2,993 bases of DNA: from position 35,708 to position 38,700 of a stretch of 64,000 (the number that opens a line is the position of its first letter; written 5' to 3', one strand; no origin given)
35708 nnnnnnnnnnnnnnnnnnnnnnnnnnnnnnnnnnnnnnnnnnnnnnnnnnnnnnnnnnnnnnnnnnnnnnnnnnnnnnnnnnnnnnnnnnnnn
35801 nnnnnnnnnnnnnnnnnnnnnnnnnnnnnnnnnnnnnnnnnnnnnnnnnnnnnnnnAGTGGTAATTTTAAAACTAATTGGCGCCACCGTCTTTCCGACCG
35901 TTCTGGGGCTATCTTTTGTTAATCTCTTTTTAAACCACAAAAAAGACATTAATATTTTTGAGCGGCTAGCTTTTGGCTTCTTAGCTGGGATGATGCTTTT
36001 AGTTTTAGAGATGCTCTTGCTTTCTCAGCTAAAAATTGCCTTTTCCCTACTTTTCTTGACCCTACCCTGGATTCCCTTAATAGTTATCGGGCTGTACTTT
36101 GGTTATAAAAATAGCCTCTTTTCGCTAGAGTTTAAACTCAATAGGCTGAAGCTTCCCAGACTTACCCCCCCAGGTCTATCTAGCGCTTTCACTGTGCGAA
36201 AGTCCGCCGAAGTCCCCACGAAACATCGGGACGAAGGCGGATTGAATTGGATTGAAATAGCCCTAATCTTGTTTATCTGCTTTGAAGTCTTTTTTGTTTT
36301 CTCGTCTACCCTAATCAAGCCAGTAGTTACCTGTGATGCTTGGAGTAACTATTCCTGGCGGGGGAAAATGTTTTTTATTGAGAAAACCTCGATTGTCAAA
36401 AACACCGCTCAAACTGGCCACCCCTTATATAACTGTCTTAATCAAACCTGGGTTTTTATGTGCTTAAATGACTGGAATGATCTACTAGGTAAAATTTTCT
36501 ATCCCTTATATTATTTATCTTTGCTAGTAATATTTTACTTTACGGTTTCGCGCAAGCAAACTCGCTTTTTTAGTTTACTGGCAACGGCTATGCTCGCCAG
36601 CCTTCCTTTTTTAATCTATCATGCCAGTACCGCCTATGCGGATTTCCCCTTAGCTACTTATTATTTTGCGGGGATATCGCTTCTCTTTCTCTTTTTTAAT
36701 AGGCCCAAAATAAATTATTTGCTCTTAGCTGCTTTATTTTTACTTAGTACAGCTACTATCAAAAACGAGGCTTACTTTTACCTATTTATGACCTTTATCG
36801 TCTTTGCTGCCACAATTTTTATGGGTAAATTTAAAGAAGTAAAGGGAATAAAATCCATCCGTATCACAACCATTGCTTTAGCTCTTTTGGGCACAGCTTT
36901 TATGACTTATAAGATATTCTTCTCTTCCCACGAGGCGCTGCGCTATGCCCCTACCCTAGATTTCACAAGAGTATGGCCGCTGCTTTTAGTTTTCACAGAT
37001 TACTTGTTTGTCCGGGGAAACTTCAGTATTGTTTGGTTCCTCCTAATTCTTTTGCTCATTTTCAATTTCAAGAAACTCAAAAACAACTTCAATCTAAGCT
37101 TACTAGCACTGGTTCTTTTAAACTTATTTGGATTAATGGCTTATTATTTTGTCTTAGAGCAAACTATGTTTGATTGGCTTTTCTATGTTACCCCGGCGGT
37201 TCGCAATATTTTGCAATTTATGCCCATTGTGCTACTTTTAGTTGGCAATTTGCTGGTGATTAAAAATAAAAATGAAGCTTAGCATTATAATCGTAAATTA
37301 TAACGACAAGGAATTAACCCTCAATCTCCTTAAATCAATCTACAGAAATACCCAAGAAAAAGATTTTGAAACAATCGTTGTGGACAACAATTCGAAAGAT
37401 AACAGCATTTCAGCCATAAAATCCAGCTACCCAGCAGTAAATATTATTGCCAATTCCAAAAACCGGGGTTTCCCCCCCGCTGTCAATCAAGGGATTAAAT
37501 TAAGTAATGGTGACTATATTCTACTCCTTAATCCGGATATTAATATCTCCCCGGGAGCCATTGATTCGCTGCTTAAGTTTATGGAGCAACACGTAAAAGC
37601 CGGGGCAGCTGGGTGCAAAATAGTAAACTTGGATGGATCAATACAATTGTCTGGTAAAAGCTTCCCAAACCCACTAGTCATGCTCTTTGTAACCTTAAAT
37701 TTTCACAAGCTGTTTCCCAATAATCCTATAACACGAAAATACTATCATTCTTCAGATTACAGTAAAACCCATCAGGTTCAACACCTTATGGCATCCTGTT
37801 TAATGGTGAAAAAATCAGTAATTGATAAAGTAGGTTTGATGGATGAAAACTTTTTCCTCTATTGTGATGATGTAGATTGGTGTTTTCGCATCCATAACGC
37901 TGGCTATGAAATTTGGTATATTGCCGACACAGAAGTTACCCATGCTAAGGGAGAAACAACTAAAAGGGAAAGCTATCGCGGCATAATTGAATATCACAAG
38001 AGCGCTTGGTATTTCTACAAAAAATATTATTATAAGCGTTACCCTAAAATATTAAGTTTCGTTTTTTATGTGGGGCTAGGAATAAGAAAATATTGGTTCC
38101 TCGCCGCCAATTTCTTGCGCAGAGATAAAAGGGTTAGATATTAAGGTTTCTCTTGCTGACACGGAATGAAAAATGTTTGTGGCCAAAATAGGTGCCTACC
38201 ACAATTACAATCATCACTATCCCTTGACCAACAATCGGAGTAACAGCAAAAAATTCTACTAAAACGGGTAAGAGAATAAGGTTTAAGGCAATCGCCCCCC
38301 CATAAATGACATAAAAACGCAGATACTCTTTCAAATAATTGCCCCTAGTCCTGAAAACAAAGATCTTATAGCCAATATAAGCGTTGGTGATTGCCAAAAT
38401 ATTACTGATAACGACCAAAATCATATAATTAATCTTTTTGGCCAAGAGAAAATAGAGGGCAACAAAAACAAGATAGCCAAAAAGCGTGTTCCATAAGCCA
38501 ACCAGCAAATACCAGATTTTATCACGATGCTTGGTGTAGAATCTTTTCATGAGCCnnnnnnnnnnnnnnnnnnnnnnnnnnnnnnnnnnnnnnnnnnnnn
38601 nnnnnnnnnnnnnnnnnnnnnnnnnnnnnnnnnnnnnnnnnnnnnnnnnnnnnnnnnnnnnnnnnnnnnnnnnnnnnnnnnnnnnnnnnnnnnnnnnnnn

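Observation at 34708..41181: Two tandem GtrA/GtrB/GT-C-like tripartite periplasmic glycosylation modules (plus a third GT-C at 491..1789)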

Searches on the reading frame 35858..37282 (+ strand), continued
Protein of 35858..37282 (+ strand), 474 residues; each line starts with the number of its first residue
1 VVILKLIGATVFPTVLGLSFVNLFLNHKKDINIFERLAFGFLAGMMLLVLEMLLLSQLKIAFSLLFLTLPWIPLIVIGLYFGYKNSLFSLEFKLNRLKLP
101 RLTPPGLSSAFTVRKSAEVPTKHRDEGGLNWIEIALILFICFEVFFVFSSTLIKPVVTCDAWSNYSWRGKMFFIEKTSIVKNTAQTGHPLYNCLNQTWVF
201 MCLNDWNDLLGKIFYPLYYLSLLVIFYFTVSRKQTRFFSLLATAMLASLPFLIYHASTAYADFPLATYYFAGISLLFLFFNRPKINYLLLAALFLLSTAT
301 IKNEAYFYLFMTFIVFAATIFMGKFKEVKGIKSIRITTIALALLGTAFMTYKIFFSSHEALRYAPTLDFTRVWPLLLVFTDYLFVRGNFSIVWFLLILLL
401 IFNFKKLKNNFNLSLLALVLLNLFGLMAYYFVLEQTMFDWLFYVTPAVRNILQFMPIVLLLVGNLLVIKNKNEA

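Call 85: search_protein_representatives(alignment_id=A1)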
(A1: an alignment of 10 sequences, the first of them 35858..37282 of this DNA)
Query: 10 sequences, 457 profile positions. Proteins with E-value up to 0.001 (for the whole library): 3151; up to 1e-10: 1374; up to 1e-30: 259. The best 150 are listed.
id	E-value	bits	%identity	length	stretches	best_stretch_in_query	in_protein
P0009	6.6e-201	684.6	-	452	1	1-455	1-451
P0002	3.4e-195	665.8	-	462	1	5-456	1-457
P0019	2.7e-172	590.3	-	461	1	1-456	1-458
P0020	1.6e-143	495.5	-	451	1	1-440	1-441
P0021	3.1e-121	422.0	-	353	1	1-329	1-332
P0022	5.5e-88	312.4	-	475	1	2-450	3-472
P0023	7.4e-88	312.0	-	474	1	4-443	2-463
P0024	4.6e-82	292.9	-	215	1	246-455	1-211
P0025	6.8e-76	272.5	-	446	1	2-434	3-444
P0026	1.5e-75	271.4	-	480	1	2-454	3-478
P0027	1.5e-70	254.9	-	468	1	1-435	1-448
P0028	7.2e-70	252.7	-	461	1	4-433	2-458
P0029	8.9e-70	252.4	-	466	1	3-437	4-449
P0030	6.9e-67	242.9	-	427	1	56-454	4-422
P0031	7.6e-67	242.7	-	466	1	1-436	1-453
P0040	6.3e-51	190.2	-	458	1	1-435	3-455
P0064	6.1e-44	167.2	-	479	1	1-446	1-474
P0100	6.3e-39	150.7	-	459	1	9-435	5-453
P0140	3.5e-36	141.6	-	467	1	5-434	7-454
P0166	3.5e-35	138.3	-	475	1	5-435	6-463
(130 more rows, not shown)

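Call 87: search_protein_families(library=pfam, alignment_id=A5, max_evalue=0.01)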
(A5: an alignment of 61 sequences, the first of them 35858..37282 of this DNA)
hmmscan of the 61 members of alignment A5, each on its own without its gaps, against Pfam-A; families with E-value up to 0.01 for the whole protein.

A. member 1, window:35858-37282:+ (474 aa): 0 families

B. families by the number of members that match (of 61 scanned): 6 families
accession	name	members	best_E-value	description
PF13231.12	PMT_2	36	2.7e-11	Dolichyl-phosphate-mannose-protein mannosyltransferase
PF07760.16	DUF1616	2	0.00031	Protein of unknown function (DUF1616)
PF02366.24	PMT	1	1.4e-07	Dolichyl-phosphate-mannose-protein mannosyltransferase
PF20176.3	DUF6541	1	0.0021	Family of unknown function (DUF6541)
PF05857.17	TraX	1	0.0052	TraX protein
PF21583.2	Fiber_head_BAdV-4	1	0.0074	BAdV-4, Fiber, head domain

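Call 88: list_cluster_members(proteins=[P0019, P0022, P0023, P0026, P0031, P0040, P0064, P0100, P0140, P0166])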
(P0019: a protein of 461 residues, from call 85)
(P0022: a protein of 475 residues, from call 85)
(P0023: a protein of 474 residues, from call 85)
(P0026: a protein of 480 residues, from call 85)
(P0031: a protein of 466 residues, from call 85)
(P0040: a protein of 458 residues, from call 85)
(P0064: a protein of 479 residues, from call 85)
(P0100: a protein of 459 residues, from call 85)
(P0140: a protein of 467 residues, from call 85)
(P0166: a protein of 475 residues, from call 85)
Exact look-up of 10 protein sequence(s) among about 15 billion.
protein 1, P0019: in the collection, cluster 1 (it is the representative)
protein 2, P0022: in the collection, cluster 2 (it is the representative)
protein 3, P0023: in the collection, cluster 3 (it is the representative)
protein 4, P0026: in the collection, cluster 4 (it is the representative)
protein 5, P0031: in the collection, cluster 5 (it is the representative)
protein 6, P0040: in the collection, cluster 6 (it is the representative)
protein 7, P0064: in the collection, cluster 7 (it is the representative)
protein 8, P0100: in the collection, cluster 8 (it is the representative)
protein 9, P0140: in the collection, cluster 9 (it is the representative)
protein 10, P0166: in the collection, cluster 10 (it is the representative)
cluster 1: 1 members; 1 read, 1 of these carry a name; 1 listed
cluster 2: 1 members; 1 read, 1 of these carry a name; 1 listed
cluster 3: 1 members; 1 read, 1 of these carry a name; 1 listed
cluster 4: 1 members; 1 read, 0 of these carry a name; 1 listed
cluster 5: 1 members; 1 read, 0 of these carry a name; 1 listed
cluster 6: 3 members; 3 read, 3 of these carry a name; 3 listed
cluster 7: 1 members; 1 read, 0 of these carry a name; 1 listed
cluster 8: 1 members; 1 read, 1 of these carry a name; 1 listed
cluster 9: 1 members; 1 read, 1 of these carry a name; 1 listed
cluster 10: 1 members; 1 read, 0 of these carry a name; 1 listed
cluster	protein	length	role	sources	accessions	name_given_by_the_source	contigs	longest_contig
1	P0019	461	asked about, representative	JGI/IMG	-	hypothetical protein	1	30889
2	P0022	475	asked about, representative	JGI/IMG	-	hypothetical protein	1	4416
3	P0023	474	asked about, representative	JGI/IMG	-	hypothetical protein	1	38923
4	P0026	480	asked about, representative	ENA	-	-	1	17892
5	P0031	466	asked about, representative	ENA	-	-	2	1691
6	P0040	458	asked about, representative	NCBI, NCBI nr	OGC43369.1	hypothetical protein A2548_00070 [candidate division WOR-1 bacterium RIFOXYD2_FULL_41_8] | MAG: hypothetical protein A2548_00070 [candidate division WOR-1 bacterium ...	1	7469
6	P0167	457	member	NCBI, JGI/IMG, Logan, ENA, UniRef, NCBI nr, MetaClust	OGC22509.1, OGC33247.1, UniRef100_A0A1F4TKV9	hypothetical protein A2291_07285 [candidate division WOR-1 bacterium RIFOXYB2_FULL_42_35] | Glycosyltransferase RgtA/B/C/D-like domain-containing protein n=1 Tax=candidate division ... | MAG: hypothetical protein A2291_07285 [candidate division WOR-1 bacterium ...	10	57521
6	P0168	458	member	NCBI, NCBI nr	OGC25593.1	hypothetical protein A2247_01605 [candidate division WOR-1 bacterium RIFOXYA2_FULL_41_14] | MAG: hypothetical protein A2247_01605 [candidate division WOR-1 bacterium ...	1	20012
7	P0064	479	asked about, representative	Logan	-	-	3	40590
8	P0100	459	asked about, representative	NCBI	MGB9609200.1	MAG: hypothetical protein ACPL3E_02375 [Minisyncoccia bacterium]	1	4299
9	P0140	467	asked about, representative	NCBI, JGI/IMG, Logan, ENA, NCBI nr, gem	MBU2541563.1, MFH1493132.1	MAG: hypothetical protein KJ593_06650 [Candidatus Omnitrophica bacterium] | hypothetical protein [Candidatus Omnitrophota bacterium]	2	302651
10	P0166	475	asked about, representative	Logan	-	-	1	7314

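Call 89: find_encoding_contigs(protein=P0140, flank=5000, max_places=2)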
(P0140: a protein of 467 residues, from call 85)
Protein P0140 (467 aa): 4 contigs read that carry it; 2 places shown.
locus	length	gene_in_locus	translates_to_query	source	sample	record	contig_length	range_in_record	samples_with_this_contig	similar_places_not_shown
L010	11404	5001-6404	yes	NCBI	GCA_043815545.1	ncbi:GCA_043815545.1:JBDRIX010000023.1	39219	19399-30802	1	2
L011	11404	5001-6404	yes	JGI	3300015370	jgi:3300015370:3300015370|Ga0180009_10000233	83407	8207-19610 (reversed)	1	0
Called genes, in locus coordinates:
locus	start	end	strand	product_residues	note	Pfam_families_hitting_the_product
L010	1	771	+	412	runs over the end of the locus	PF00682:HMGL-like, PF22617:HCS_D2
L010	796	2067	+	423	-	PF00709:Adenylsucc_synt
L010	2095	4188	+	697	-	PF03030:H_PPase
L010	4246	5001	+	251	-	-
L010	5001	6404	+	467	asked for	-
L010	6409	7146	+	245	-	PF00535:Glycos_transf_2, PF10111:Glyco_tranf_2_2 (weak), PF13641:Glyco_tranf_2_3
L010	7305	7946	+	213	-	PF00691:OmpA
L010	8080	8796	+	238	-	PF01255:Prenyltransf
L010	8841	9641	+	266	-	PF01148:CTP_transf_1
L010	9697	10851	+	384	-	PF02670:DXP_reductoisom, PF08436:DXP_redisom_C, PF13288:DXPR_C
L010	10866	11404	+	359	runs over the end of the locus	PF02163:Peptidase_M50, PF00595:PDZ (weak), PF13180:PDZ_2, PF17820:PDZ_6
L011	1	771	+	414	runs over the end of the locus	PF00682:HMGL-like, PF22617:HCS_D2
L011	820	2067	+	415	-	PF00709:Adenylsucc_synt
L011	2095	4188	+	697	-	PF03030:H_PPase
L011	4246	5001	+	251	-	-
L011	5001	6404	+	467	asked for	-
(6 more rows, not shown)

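Call 90: find_encoding_contigs(protein=P0023, flank=5000, max_places=2)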
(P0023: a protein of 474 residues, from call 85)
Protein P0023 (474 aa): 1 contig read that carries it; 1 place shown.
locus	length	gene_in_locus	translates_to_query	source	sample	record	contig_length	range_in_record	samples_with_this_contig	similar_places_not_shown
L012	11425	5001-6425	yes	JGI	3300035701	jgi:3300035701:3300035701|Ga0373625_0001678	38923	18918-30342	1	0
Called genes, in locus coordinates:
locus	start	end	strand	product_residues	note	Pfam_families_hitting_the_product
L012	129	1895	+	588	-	-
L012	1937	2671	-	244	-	PF08241:Methyltransf_11, PF13649:Methyltransf_25 (weak), PF01209:Ubie_methyltran (weak), PF13847:Methyltransf_31 (faint)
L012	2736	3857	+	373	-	-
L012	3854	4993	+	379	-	PF00535:Glycos_transf_2, PF13641:Glyco_tranf_2_3 (weak), PF26629:GT2_TM_C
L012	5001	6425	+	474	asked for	-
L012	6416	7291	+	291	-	PF00535:Glycos_transf_2, PF10111:Glyco_tranf_2_2 (weak), PF13641:Glyco_tranf_2_3, PF13632:Glyco_trans_2_3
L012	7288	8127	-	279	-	PF01370:Epimerase, PF16363:GDP_Man_Dehyd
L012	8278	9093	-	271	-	PF13489:Methyltransf_23, PF08241:Methyltransf_11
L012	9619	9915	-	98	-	-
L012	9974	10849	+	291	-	-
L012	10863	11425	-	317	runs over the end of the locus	PF00535:Glycos_transf_2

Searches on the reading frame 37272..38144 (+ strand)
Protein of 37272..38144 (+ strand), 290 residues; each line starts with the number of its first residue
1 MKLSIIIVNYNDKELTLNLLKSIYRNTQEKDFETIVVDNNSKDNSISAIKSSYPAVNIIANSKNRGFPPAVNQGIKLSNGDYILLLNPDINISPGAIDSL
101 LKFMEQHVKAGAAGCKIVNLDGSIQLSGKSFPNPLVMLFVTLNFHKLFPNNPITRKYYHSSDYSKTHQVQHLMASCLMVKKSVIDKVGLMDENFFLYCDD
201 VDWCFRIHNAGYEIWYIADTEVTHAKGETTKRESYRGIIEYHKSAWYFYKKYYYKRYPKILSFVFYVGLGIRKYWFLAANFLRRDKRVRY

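Call 3: search_protein_families(library=pfam, proteins=[window:37272-38144:+], max_evalue=0.01)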
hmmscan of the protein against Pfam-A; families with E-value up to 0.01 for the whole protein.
window:37272-38144:+ (290 aa): 4 families
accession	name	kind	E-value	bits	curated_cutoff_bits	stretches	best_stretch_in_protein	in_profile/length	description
PF00535.33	Glycos_transf_2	-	3.6e-24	86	23.3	1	4-187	1-167/168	Glycosyl transferase family 2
PF13641.12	Glyco_tranf_2_3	-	4.1e-12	47.1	27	1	3-230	3-217/230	Glycosyltransferase like family 2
PF10111.15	Glyco_tranf_2_2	-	0.00016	21.7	27.3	1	24-104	26-106/276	Glycosyltransferase like family 2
PF13632.12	Glyco_trans_2_3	-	0.0025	18.1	27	1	156-242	55-135/198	Glycosyl transferase family group 2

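Call 4: search_protein_families(library=ncbifam, proteins=[window:37272-38144:+], max_evalue=0.01)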
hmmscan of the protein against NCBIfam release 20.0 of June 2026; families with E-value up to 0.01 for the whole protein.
window:37272-38144:+ (290 aa): 26 families (the best 25 are shown)
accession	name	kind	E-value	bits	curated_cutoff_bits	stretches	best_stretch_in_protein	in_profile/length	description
TIGR01556.1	rhamnosyltran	subfamily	1.5e-23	83.4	200.55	1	9-235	2-211/281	rhamnosyltransferase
NF038302.1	EPS_HpsE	equivalog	8.3e-16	57.8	300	2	1-117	1-124/307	hormogonium polysaccharide biosynthesis glycosyltransferase HpsE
TIGR03965.1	mycofact_glyco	equivalog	3.4e-13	49.3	280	2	4-120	77-194/467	mycofactocin biosynthesis glycosyltransferase MftF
NF041875.1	EPS_EpsD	equivalog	3.5e-13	49.7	370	1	3-229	1-211/325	exopolysaccharide biosynthesis glycosyltransferase EpsD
TIGR03937.1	PgaC_IcaA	equivalog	1.1e-11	44.4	422.3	1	2-113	46-159/407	poly-beta-1,6-N-acetyl-D-glucosamine synthase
NF007482.0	PRK10073.1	equivalog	1.4e-11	44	423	1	2-106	7-112/334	glycosyltransferase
NF038299.1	EPS_HpsN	equivalog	1.8e-11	43.6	425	1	2-229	2-225/317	hormogonium polysaccharide biosynthesis glycosyltransferase HpsN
TIGR04283.1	glyco_like_mftF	equivalog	4.2e-11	42.9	182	1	3-116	1-110/221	TIGR04283 family arsenosugar biosynthesis glycosyltransferase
NF050050.1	ProtGlycPglI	equivalog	9.3e-10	38.4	500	1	2-130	3-135/306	GalNAc(5)-diNAcBac-PP-undecaprenol beta-1,3-glucosyltransferase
NF047588.1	GlcsyltransPgfSStrep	equivalog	1e-08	34.8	500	1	1-104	1-110/308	glycosyltransferase PgfS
NF047683.1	TeichurnBiosyTuaG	equivalog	1.8e-08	34.4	400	1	3-122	8-130/252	teichuronic acid biosynthesis protein TuaG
TIGR04009.1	wcaE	equivalog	3.9e-08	32.9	369.2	1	1-96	1-99/248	colanic acid biosynthesis glycosyltransferase WcaE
NF045692.1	OglycostaseCruG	equivalog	8.5e-08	31.5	600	1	2-223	42-254/386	2'-O-glycosyltransferase CruG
TIGR03111.1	glyc2_xrt_Gpos1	hypoth_equivalog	1.9e-07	30.2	363.95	1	3-110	51-162/439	TIGR03111 family XrtG-associated glycosyltransferase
NF007986.1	PRK10714.1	equivalog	6.3e-07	28.7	529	1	2-107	7-118/316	undecaprenyl-phosphate 4-deoxy-4-formamido-L-arabinose transferase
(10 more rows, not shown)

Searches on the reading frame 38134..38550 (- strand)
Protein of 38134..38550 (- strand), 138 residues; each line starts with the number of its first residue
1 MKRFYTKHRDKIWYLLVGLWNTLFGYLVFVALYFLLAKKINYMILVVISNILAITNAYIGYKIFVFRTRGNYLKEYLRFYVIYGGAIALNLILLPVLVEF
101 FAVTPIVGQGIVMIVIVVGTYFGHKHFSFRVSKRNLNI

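Call 3: search_protein_families(library=pfam, proteins=[window:38134-38550:-], max_evalue=0.01)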
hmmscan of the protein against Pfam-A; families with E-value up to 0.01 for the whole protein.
window:38134-38550:- (138 aa): 1 family
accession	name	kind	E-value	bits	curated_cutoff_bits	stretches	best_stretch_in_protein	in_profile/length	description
PF04138.20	GtrA_DPMS_TM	-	7.9e-19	68.4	26.1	1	14-129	2-117/117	GtrA/DPMS, transmembrane domain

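Call 4: search_protein_families(library=ncbifam, proteins=[window:38134-38550:-], max_evalue=0.01)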
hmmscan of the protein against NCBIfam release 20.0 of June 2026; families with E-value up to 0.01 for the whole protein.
window:38134-38550:- (138 aa): 0 families

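Call 57: search_protein_families(library=pfam, proteins=[window:38134-38550:-], max_evalue=10)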
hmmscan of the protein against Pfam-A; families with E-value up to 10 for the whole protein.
window:38134-38550:- (138 aa): 2 families
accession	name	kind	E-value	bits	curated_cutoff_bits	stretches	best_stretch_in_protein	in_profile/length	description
PF04138.20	GtrA_DPMS_TM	-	7.9e-19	68.4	26.1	1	14-129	2-117/117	GtrA/DPMS, transmembrane domain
PF00689.26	Cation_ATPase_C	-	1.1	9.5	27.3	1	12-122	52-166/175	Cation transporting ATPase, C-terminus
